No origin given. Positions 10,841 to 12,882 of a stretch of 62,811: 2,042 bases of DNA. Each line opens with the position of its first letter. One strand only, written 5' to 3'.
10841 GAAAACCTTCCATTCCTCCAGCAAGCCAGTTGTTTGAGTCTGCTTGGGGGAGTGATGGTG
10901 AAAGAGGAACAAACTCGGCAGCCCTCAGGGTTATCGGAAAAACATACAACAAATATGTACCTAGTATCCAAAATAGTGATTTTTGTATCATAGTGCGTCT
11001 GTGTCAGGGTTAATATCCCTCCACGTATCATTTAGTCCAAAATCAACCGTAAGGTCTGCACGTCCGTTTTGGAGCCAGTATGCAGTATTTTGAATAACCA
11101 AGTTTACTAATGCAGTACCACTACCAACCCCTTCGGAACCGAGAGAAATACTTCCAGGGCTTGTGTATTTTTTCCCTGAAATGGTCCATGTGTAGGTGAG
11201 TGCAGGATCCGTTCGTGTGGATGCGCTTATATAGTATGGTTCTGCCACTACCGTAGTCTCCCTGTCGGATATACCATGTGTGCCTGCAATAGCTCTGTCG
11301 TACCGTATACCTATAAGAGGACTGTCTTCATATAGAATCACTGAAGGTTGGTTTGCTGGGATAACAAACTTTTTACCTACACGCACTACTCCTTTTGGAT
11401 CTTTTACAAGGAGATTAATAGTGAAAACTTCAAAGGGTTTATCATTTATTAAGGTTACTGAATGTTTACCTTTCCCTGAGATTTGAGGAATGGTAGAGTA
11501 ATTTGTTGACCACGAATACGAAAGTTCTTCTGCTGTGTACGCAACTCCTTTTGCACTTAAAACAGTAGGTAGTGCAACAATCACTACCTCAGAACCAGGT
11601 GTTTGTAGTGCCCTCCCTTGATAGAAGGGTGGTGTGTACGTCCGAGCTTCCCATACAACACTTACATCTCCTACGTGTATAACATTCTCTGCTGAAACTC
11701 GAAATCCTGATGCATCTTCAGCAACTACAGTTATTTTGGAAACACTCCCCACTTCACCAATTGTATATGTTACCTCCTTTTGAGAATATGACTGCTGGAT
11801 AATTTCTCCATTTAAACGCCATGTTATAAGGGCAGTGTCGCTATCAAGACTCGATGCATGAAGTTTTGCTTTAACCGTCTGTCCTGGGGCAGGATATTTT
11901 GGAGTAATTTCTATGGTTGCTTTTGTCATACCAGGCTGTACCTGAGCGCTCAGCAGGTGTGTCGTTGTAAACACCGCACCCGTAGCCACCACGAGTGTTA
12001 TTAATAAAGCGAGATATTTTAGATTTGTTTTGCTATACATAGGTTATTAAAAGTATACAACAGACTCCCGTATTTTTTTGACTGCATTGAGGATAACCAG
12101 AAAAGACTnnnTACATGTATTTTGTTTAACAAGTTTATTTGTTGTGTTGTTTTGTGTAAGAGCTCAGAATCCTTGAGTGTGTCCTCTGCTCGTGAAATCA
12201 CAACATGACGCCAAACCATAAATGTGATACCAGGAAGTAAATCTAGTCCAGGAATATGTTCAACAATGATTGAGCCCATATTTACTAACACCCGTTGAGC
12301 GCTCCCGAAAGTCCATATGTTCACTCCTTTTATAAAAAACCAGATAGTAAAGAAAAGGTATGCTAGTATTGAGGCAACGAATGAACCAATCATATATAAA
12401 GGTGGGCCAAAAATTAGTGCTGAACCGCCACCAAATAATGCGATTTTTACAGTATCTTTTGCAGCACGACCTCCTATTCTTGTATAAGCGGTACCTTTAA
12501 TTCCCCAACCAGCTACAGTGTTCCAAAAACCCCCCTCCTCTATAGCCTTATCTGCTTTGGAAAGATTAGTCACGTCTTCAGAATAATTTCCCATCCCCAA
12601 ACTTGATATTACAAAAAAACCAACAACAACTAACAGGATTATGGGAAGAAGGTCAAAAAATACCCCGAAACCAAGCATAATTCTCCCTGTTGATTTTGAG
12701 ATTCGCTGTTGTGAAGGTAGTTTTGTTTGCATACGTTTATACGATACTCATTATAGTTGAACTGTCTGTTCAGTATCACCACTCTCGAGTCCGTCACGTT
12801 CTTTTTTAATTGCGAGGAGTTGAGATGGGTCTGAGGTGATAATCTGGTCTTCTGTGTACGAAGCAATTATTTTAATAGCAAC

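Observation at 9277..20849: Eleven-gene minimal type IV secretion-like operon with unusual partners and no coupling protein or relaxase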

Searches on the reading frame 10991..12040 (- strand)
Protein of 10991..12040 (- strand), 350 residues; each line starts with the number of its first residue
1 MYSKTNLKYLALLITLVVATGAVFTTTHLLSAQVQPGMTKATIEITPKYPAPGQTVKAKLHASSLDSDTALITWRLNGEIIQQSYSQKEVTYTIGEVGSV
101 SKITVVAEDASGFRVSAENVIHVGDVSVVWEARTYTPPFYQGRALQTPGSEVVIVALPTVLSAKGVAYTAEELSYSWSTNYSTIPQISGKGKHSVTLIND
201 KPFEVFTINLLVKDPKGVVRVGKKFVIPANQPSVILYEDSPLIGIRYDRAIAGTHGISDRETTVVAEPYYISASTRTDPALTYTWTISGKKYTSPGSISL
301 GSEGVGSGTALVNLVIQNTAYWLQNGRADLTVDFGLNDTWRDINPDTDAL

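Call 4: search_protein_families(library=pfam, max_evalue=1, proteins=[window:10991-12040:-])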
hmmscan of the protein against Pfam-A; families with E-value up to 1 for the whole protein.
window:10991-12040:- (350 aa): 2 families
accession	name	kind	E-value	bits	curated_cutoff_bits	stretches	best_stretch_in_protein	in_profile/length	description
PF13927.12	Ig_3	-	0.0008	20.3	30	1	43-119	4-78/78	Immunoglobulin domain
PF06832.18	BiPBP_C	-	0.0025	18.1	26.8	1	46-107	26-80/90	Penicillin-Binding Protein C-terminus Family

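Call 5: search_protein_families(library=ncbifam, max_evalue=1, proteins=[window:10991-12040:-])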
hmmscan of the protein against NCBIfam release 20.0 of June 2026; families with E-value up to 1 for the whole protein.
window:10991-12040:- (350 aa): 0 families

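Call 33: search_solved_structures(query=A3, max_evalue=1)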
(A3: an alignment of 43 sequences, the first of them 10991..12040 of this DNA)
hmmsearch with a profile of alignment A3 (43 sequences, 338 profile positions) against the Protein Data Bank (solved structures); distinct sequences matched with E-value up to 1: 5.
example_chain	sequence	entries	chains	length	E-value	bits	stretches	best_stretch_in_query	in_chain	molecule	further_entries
3shs_A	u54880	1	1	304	0.00024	23.3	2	158-223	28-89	Hoc head outer capsid protein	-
2mkl_C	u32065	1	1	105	0.019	17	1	46-105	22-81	Novel antigen receptor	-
6lir_B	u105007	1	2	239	0.42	12.6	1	61-94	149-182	TCR beta chain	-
2wng_A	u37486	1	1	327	0.44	12.6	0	43-100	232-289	TYROSINE-PROTEIN PHOSPHATASE NON-RECEPTOR TYPE SUBSTRATE 1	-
6e57_A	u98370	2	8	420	0.48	12.4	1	50-111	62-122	surface glycan binding protein B | Mixed-linkage glucan utilization locus (MLGUL) SGBP-B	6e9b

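Call 89: search_protein_families(library=pfam, alignment_id=A3, max_evalue=0.05)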
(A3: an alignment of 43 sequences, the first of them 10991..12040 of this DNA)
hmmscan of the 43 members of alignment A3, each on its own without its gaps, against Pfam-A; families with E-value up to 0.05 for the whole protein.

A. member 1, window:10991-12040:- (350 aa): 2 families
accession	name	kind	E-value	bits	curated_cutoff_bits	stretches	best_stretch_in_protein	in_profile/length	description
PF13927.12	Ig_3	-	0.0008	20.3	30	0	43-119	4-78/78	Immunoglobulin domain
PF06832.18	BiPBP_C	-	0.0025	18.1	26.8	1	46-107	26-80/90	Penicillin-Binding Protein C-terminus Family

B. families by the number of members that match (of 43 scanned): 12 families
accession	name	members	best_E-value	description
PF06832.18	BiPBP_C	13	0.00019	Penicillin-Binding Protein C-terminus Family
PF13927.12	Ig_3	11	2.5e-05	Immunoglobulin domain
PF16820.11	PKD_3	4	0.0032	PKD-like domain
PF19408.5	PKD_6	2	0.0059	PKD-like domain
PF24145.1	K1-lyase_N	1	0.0012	K1 capsule-specific polysaccharide lyase, N-terminal domain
PF17508.7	MccV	1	0.0078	Microcin V bacteriocin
PF23941.1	DUF7276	1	0.0089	Domain of unknown function (DUF7276)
PF21601.3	GldM_2nd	1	0.023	GldM second domain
PF23032.1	GBD_ELAPOR1-like_3rd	1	0.025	ELAPOR1-like, galactose-binding domain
PF12733.13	Cadherin-like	1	0.036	Cadherin-like beta sandwich domain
PF20608.4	Phage_tube_C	1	0.037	Phage tail tube protein C-terminal domain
PF06280.18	fn3_5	1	0.039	Fn3-like domain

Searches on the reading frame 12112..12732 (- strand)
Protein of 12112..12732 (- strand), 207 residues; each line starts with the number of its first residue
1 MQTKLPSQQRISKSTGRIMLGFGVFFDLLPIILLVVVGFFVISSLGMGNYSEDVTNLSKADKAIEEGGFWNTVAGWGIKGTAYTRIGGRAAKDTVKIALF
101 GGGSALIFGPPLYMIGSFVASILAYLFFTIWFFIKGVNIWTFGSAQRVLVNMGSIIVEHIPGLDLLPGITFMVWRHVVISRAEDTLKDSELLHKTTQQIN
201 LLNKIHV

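Call 4: search_protein_families(library=pfam, max_evalue=1, proteins=[window:12112-12732:-])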
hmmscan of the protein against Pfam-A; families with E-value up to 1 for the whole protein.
window:12112-12732:- (207 aa): 1 family
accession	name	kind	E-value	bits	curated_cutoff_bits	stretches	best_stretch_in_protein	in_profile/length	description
PF14333.11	DUF4389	-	0.073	13.4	25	1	19-59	11-51/76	Domain of unknown function (DUF4389)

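Call 5: search_protein_families(library=ncbifam, max_evalue=1, proteins=[window:12112-12732:-])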
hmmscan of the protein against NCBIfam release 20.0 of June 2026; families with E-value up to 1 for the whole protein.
window:12112-12732:- (207 aa): 0 families
